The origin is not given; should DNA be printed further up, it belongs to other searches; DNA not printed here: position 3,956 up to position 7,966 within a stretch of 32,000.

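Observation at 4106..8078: Giant signal-bearing Q/T-rich fibre-like protein with exact 131-aa tandem repeats, paired with a small 2-TM protein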

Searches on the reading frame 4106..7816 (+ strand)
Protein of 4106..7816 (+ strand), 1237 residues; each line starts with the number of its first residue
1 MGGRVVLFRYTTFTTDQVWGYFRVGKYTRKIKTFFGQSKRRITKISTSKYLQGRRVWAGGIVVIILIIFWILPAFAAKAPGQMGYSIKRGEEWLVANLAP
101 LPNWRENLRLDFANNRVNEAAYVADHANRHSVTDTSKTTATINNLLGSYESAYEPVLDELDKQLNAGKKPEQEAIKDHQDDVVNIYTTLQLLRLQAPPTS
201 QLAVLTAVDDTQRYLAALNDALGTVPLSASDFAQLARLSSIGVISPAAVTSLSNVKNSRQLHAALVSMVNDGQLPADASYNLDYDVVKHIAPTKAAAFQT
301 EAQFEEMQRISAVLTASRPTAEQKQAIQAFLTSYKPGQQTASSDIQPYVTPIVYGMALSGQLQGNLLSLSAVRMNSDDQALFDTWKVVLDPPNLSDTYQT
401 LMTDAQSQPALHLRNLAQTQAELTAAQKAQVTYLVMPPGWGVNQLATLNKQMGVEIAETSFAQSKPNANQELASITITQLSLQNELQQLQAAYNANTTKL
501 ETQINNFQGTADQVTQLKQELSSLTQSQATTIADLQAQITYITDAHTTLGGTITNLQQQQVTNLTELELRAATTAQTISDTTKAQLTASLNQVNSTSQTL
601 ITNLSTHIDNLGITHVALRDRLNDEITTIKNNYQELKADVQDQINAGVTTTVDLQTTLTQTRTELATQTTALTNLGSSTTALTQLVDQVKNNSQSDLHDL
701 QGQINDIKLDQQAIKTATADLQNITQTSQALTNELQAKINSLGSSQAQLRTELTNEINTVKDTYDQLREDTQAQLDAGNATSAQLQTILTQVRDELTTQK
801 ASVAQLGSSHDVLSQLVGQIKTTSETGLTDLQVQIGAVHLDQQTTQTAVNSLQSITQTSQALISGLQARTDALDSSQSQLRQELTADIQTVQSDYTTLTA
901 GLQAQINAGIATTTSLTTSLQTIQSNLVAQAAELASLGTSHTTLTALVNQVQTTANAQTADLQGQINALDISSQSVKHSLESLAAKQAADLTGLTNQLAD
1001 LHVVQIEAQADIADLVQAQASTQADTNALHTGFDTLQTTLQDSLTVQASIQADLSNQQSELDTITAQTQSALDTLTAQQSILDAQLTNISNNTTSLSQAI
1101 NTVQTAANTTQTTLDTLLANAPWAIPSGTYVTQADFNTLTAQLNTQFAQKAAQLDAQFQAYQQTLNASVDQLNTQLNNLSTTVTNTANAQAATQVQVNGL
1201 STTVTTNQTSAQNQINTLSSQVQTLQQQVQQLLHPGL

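Call 10: search_protein_families(library=pfam, proteins=[window:4106-7816:+], max_evalue=0.1)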
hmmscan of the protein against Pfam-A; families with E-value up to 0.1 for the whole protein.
window:4106-7816:+ (1237 aa): 5 families
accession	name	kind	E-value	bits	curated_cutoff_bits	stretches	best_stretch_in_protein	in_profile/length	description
PF00038.26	Filament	-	3.9e-07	30.4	40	1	1007-1233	58-283/313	Intermediate filament protein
PF17078.10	SHE3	-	1.7e-05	25.1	30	2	694-807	72-185/228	SWI5-dependent HO expression protein 3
PF04513.17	Baculo_PEP_C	-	9.5e-05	22.9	38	1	1133-1188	51-106/140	Baculovirus polyhedron envelope protein, PEP, C terminus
PF07889.17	DUF1664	-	0.0029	18.1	34.6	1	1147-1232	39-120/124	Protein of unknown function (DUF1664)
PF07432.18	Hc1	-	0.025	14.9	23.5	0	755-781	2-28/57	Histone H1-like protein Hc1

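Call 11: find_homologous_proteins(query=window:4106-7816:+)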
Query window:4106-7816:+ (1237 aa): 39 proteins with E <= 0.001 among 8000 candidates.
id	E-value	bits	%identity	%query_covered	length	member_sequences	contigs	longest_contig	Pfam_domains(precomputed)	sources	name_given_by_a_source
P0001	0.0e+0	2472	100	98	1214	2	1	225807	PF17078.11,PF00038.27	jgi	-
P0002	0.0e+0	1633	67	98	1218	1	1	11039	PF04513.18,PF00038.27,PF04108.18,PF07889.18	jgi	jgi:chromosome segregation ATPase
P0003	0.0e+0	1346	54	75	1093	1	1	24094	PF04513.18,PF00038.27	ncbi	-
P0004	0.0e+0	1153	52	74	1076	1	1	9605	-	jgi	jgi:DNA repair exonuclease SbcCD ATPase subunit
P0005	0.0e+0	1133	55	67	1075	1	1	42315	PF07889.18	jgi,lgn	jgi:chromosome segregation ATPase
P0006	0.0e+0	1121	52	77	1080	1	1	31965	-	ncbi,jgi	-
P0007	0.0e+0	1111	50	74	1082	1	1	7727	-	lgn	-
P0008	0.0e+0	1098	52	76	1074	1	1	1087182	PF17078.11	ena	-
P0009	0.0e+0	1083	54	69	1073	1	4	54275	-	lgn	-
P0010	0.0e+0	1078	51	76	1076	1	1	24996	-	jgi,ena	-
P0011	0.0e+0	1076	51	68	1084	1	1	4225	PF23991.2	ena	-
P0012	0.0e+0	1076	45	95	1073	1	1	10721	-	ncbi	ncbi:MAG: hypothetical protein WA843_02900 [Candidatus Saccharimonadales bacterium]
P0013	0.0e+0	1066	49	76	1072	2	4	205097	-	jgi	jgi:DNA repair exonuclease SbcCD ATPase subunit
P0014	0.0e+0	1062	56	64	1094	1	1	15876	PF00038.27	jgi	jgi:DNA repair exonuclease SbcCD ATPase subunit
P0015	0.0e+0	1037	53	67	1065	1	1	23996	-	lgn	-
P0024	6.9e-283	960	48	65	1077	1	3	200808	-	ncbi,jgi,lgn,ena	jgi:hypothetical protein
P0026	2.8e-278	944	48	67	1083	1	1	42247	PF18915.6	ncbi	-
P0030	8.4e-243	827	42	64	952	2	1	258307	PF23991.2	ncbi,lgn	-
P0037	6.2e-202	692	43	60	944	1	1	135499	-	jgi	jgi:predicted nucleic acid-binding Zn-ribbon protein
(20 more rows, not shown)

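Call 16: find_encoding_contigs(protein=P0008, flank=6000, max_places=2)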
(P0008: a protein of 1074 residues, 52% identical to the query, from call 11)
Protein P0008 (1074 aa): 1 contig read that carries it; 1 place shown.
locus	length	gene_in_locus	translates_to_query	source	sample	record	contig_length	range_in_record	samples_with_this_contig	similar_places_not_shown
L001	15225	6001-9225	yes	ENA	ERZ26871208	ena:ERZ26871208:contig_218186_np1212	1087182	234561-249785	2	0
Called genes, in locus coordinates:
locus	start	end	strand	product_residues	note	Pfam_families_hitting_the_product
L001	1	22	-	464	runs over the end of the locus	PF02518:HATPase_c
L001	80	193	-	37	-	-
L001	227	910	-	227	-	PF00072:Response_reg, PF00486:Trans_reg_C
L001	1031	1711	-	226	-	PF00027:cNMP_binding, PF13545:HTH_Crp_2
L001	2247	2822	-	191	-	PF02245:Pur_DNA_glyco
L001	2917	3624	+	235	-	PF19458:DUF5995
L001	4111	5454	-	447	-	-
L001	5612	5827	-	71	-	PF04070:DUF378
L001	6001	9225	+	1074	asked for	PF17078:SHE3 (faint)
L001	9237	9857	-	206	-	PF01073:3Beta_HSD (weak), PF01370:Epimerase, PF02254:TrkA_N (faint), PF05368:NmrA, PF13460:NAD_binding_10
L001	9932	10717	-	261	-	PF12823:DUF3817, PF00293:NUDIX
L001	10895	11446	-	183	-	-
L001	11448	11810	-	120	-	-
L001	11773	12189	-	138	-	PF22091:DUF6941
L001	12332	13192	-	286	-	-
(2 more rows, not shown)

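Call 17: find_encoding_contigs(protein=P0030, flank=6000, max_places=2)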
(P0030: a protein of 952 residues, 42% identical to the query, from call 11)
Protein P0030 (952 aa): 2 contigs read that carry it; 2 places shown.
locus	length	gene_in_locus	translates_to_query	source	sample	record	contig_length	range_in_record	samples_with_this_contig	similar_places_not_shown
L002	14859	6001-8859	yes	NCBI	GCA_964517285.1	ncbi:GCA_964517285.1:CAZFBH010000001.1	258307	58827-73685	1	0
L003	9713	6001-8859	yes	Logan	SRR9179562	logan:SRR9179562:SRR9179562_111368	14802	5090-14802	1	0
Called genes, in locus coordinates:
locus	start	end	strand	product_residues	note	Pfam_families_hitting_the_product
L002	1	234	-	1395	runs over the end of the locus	PF19403:SpaA_2, PF20674:SpaA_3 (weak), PF24514:SpaA_4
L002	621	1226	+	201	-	PF04203:Sortase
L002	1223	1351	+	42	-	-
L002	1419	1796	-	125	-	PF01894:YjbQ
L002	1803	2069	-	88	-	PF21840:DUF6899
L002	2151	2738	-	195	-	-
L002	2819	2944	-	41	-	-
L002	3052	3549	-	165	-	-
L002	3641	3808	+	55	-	PF00027:cNMP_binding (weak)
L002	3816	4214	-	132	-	PF00903:Glyoxalase, PF18029:Glyoxalase_6 (weak), PF22677:Ble-like_N (weak)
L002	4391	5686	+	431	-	-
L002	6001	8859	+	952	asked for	PF23991:DUF7310 (faint)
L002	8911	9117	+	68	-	PF04070:DUF378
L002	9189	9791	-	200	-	PF02661:Fic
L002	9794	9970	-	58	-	PF18495:VbhA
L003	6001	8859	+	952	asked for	PF23991:DUF7310 (faint)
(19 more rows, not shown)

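Call 20: find_encoding_contigs(protein=P0002, flank=6000, max_places=2)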
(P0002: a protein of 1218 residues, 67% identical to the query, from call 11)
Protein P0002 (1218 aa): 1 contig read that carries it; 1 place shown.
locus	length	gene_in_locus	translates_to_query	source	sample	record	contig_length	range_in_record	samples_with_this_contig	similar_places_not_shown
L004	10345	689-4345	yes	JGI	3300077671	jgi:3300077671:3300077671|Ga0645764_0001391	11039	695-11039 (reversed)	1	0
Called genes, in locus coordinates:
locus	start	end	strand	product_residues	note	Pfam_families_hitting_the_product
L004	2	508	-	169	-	?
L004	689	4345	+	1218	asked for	PF04108:ATG17_like (faint), PF00038:Filament (faint), PF07889:DUF1664 (faint), PF04513:Baculo_PEP_C (weak)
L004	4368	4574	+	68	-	PF04070:DUF378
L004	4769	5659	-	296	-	PF02661:Fic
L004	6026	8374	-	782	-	PF00176:SNF2-rel_dom, PF04851:ResIII, PF00270:DEAD (weak), PF00271:Helicase_C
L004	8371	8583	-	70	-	-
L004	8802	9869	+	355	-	PF02661:Fic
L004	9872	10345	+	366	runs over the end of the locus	PF22548:AEP-TOTE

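Call 21: find_encoding_contigs(protein=P0024, flank=6000, max_places=2)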
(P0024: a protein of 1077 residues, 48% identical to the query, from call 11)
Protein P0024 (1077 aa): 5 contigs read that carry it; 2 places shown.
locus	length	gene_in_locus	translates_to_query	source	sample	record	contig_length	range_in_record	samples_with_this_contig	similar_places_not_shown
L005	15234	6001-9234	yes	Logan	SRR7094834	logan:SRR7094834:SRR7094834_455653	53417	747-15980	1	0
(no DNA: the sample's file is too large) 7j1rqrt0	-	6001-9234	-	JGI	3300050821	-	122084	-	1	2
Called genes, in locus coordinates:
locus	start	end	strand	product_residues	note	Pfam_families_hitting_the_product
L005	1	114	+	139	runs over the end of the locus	PF01047:MarR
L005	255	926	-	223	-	PF02557:VanY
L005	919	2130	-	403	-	PF04932:Wzy_C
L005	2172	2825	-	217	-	PF18885:DUF5648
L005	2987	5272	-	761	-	PF04632:FUSC (faint), PF13515:FUSC_2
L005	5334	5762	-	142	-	PF12802:MarR_2, PF01047:MarR, PF13463:HTH_27 (weak)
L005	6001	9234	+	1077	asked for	-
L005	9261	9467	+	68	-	PF04070:DUF378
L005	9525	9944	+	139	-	PF01047:MarR (weak), PF12802:MarR_2 (weak)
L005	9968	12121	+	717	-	PF03176:MMPL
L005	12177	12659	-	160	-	PF01066:CDP-OH_P_transf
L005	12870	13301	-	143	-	PF00903:Glyoxalase (weak), PF22677:Ble-like_N (weak)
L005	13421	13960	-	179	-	-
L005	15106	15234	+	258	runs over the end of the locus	PF02588:YitT_membrane, PF10035:DUF2179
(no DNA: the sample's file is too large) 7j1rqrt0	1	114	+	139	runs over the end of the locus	PF01047:MarR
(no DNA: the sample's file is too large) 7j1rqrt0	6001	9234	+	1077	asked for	-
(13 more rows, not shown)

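Call 25: find_related_loci(query=A1, collection=genome_contigs, flank=5000)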
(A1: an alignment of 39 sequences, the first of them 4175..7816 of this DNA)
Query A1 (1214 aa) in genome_contigs; peptide patterns used: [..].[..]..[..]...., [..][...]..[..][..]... (x = any residue, [..] = any of these).
133 stretches matched a pattern; 8 encode a relative of the query (tblastn E <= 1e-3); 7 distinct loci.
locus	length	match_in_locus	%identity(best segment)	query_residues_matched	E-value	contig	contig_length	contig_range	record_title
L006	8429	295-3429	45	4-1197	0e+0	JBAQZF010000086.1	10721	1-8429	MAG: Candidatus Saccharimonadales bacterium isolate MFD03300_ilm_asm_bin1 k127_148440, whole genome shotgun sequence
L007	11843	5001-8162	49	15-1213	0e+0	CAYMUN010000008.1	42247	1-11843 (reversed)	MAG TPA_asm: uncultured Candidatus Saccharibacteria bacterium isolate SRP200132_co1_276 genome assembly, contig: NODE_15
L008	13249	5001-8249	54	6-1213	0e+0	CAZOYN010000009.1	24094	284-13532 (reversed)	MAG TPA_asm: uncultured Candidatus Saccharibacteria bacterium isolate SRP200132_co1_537 genome assembly, contig: NODE_36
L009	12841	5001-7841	43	3-1214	0e+0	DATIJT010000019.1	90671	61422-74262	MAG TPA_asm: Candidatus Saccharimonadales bacterium isolate SMAG_U15698 k141_449210, whole genome shotgun sequence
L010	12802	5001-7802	41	10-1208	2e-179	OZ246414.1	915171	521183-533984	MAG: uncultured Gammaproteobacteria bacterium isolate SRP119689_co1_109 genome assembly, chromosome: 1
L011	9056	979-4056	56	1-1160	0e+0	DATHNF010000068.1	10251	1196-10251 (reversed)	MAG TPA_asm: Verrucomicrobiia bacterium isolate SMAG_U12651 k141_4728336, whole genome shotgun sequence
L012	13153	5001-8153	48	22-1214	0e+0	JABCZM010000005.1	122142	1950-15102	MAG: Candidatus Saccharibacteria bacterium isolate Inc-BW-C-12-M_MAG58 Ga0210394_10000269, whole genome shotgun sequence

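Call 49: search_protein_families(library=ncbifam, proteins=[window:4175-7816:+, L010:7925-8068:+], max_evalue=1)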
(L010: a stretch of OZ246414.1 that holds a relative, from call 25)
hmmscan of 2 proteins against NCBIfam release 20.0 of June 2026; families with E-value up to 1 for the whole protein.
window:4175-7816:+ (1214 aa): 6 families
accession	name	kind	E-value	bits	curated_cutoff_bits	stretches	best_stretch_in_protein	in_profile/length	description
NF045487.1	ASRP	equivalog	5.3e-15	55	300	4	725-889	324-486/593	archaea-specific SMC-related protein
TIGR02169.1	SMC_prok_A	equivalog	2.5e-10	38.8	729.4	3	671-951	681-962/1165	chromosome segregation protein SMC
TIGR02168.1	SMC_prok_B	equivalog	4.1e-09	34.8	567.35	4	630-872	683-923/1181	chromosome segregation protein SMC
NF003034.1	PRK03918.1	equivalog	4.9e-07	28.1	700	3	618-780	178-337/878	DNA double-strand break repair ATPase Rad50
NF045780.1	TrlF_fam_ATP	equivalog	1.9e-06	26.9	350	3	935-1205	438-705/944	TrlF family AAA-like ATPase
TIGR04523.1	Mplasa_alph_rch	subfamily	4.3e-05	21.6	270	2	848-1095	187-432/745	helix-rich protein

L010:7925-8068:+ (48 aa): 3 families
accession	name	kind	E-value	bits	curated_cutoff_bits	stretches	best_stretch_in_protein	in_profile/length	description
NF033488.1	lmo0937_fam_TM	equivalog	6e-13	48.6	30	1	4-45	1-42/43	lmo0937 family membrane protein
TIGR03024.1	arch_PEF_CTERM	domain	0.031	14.5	23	1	31-46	9-24/25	PEF-CTERM sorting domain-containing protein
NF041554.1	SA1362_fam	subfamily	0.23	11.6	42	1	6-44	10-48/70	SA1362 family protein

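Call 56: list_cluster_members(proteins=[P0001, P0040, P0008, P0030])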
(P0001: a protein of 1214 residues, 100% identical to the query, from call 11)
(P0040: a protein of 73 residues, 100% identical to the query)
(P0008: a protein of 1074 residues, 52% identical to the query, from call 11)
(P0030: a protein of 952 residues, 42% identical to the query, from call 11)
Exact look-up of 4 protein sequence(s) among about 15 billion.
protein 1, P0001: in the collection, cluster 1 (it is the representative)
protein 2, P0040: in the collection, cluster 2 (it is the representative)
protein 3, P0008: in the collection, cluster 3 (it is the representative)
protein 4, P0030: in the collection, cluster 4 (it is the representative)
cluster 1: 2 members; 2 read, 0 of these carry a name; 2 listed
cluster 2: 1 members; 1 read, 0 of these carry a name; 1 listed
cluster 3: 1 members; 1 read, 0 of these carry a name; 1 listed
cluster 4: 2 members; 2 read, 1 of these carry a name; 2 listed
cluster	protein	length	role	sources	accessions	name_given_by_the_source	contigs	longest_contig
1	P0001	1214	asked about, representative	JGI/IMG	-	-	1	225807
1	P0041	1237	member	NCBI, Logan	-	-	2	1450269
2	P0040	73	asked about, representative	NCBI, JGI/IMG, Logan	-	-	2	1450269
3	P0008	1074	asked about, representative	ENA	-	-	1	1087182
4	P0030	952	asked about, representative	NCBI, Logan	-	-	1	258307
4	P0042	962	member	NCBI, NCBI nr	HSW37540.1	MAG TPA: hypothetical protein VLG37_04210 [Candidatus Saccharimonadales bacterium] | hypothetical protein [Candidatus Saccharimonadales bacterium]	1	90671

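Call 60: search_protein_families(library=pfam, proteins=[P0026], max_evalue=0.01)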
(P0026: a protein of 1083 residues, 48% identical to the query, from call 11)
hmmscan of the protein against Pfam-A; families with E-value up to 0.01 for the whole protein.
P0026 (1083 aa): 4 families
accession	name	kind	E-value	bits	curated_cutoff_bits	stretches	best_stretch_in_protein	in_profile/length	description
PF18915.5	DUF5667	-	1.7e-05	25.6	27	1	71-173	4-96/99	Domain of unknown function (DUF5667)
PF07889.17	DUF1664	-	6.6e-05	23.4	34.6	1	983-1074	26-113/124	Protein of unknown function (DUF1664)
PF17675.6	APG6_N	-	0.0015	19.4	45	1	820-935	12-132/132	Apg6 coiled-coil region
PF17078.10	SHE3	-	0.0054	16.9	30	1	721-923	3-205/228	SWI5-dependent HO expression protein 3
